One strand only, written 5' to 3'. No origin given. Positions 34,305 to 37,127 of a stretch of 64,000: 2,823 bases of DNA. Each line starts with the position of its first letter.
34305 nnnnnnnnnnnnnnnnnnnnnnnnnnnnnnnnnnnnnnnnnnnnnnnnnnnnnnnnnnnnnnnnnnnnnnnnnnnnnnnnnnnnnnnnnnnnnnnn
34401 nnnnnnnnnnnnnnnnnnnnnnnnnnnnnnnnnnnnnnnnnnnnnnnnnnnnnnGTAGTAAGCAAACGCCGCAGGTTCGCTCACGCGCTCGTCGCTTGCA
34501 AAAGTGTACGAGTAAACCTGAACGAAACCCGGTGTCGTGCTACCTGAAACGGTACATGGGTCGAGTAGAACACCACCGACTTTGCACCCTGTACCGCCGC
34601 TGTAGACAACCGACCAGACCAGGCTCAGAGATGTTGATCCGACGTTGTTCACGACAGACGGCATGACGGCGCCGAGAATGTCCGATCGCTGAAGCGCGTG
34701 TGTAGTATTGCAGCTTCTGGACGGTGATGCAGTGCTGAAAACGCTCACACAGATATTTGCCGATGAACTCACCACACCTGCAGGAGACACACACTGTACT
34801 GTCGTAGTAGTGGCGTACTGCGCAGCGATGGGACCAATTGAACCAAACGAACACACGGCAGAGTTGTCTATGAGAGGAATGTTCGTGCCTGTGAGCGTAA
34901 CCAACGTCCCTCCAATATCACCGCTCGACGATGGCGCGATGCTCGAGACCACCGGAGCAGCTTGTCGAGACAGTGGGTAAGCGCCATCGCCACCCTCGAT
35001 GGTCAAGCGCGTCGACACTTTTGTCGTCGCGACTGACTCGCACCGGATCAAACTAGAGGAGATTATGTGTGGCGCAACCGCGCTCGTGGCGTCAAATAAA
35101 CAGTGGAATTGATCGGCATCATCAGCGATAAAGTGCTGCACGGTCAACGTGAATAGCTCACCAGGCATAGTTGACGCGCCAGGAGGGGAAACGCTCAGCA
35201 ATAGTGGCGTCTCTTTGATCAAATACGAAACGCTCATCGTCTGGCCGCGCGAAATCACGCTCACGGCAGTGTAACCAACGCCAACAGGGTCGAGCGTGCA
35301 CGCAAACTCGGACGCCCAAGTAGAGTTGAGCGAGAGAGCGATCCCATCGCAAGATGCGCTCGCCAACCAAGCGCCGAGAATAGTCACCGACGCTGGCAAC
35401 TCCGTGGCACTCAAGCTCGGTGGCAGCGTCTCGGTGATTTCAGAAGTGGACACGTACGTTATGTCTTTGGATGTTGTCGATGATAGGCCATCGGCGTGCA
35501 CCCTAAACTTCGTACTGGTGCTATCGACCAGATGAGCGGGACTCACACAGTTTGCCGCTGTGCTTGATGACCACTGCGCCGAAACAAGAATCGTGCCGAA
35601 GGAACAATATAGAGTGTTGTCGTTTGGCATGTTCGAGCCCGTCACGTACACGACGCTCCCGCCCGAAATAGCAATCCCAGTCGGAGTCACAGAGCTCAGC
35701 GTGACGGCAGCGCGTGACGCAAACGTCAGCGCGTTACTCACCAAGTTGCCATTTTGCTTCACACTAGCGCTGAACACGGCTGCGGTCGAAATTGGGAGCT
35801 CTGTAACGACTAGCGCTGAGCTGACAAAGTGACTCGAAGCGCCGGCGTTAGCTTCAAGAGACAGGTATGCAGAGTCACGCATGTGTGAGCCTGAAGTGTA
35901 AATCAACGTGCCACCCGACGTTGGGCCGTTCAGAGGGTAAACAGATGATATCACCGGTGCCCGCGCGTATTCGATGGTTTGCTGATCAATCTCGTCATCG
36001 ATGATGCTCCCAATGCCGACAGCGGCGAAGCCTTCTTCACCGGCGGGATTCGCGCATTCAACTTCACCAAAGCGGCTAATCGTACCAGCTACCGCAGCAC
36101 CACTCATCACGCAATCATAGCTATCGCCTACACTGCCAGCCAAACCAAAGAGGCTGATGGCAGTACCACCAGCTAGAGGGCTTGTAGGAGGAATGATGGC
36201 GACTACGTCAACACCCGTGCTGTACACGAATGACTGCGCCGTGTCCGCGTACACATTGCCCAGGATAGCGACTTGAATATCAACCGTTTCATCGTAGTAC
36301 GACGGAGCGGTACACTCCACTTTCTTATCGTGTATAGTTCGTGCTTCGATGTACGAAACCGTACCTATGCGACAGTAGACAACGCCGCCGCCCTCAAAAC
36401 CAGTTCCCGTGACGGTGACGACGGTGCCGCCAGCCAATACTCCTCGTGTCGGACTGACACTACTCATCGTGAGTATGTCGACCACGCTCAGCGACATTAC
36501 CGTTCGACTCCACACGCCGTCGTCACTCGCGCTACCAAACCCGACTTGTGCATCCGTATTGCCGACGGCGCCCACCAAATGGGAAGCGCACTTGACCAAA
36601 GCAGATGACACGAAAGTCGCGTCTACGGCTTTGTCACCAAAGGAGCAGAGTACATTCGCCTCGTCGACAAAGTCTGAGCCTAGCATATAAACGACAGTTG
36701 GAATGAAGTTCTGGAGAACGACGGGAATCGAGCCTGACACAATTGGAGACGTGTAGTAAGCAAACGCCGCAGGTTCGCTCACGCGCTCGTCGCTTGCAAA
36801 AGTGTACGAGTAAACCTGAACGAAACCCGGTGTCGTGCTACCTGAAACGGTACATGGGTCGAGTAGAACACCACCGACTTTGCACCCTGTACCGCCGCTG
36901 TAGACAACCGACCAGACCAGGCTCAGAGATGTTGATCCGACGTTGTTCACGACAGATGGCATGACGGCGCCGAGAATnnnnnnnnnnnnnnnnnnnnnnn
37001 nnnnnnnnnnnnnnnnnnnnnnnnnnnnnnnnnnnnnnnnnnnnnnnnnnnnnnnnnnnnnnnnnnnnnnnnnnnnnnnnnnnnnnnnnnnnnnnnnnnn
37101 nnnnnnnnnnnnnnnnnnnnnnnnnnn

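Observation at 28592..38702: Giant IPT/TIG-repeat gene split in two by a near-perfect internal segmental duplication plus a 449-bp deletion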

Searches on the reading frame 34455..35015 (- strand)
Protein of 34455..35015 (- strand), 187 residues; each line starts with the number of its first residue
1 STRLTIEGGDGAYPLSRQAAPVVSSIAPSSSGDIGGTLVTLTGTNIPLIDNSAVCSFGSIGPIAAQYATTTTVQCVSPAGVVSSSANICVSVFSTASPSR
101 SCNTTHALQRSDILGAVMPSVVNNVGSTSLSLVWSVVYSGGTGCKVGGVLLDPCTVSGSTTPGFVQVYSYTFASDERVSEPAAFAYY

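Call 53: find_homologous_proteins(query=window:34455-35015:-, max_evalue=0.00001)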
Query seq(187 aa): 764 candidates shared short words with the query, none scored E <= 0.00001.

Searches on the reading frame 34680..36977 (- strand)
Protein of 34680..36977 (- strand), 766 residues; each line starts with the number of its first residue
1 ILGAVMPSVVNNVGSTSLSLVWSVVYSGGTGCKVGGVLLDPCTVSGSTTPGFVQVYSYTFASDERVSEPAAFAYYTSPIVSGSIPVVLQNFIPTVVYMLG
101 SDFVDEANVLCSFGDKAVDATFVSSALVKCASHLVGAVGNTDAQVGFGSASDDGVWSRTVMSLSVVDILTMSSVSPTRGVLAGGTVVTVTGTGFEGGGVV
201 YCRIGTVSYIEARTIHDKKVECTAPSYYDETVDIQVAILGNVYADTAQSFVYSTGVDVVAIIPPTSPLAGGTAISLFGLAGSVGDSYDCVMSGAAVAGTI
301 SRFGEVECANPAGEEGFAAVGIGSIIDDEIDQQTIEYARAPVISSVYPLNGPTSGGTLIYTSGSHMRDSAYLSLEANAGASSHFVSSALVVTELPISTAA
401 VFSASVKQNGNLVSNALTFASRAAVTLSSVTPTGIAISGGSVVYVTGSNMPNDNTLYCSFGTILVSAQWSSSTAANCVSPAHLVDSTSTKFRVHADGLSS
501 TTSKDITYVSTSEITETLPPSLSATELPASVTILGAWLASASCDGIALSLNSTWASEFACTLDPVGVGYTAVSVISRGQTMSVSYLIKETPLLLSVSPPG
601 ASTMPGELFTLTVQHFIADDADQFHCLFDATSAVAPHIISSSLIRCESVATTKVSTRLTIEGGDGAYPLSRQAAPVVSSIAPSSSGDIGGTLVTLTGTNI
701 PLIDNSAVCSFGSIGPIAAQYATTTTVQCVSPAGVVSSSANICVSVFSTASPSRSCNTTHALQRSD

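Call 48: search_protein_families(library=pfam, proteins=[window:34680-36977:-], max_evalue=0.01)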
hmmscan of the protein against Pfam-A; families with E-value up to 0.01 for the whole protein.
seq(766 aa): 2 families
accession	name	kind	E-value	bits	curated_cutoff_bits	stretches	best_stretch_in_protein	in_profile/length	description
PF01833.30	TIG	-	8.3e-46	154.3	20.9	5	341-419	1-82/84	IPT/TIG domain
PF17960.7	TIG_plexin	-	3.7e-10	40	22.7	0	693-733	13-52/89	TIG domain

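Call 51: list_cluster_members(proteins=[window:34815-36956:-, window:35535-36041:-, window:36015-36956:-, window:32966-33712:-, window:34629-34841:-])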
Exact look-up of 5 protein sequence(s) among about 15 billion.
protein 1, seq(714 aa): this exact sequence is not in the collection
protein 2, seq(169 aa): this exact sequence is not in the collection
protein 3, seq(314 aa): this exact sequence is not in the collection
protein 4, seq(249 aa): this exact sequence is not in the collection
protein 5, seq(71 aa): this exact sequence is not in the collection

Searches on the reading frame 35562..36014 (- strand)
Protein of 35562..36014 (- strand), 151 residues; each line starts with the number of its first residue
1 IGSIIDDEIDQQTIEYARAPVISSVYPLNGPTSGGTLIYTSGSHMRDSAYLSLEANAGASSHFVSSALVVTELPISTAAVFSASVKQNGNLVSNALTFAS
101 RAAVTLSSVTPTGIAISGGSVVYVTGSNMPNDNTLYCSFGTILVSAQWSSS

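Call 48: search_protein_families(library=pfam, proteins=[window:35562-36014:-], max_evalue=0.01)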
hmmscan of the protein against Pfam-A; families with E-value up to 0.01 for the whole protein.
seq(151 aa): 1 family
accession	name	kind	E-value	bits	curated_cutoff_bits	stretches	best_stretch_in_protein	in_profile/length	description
PF01833.30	TIG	-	1.3e-18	67.2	20.9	2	20-98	1-82/84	IPT/TIG domain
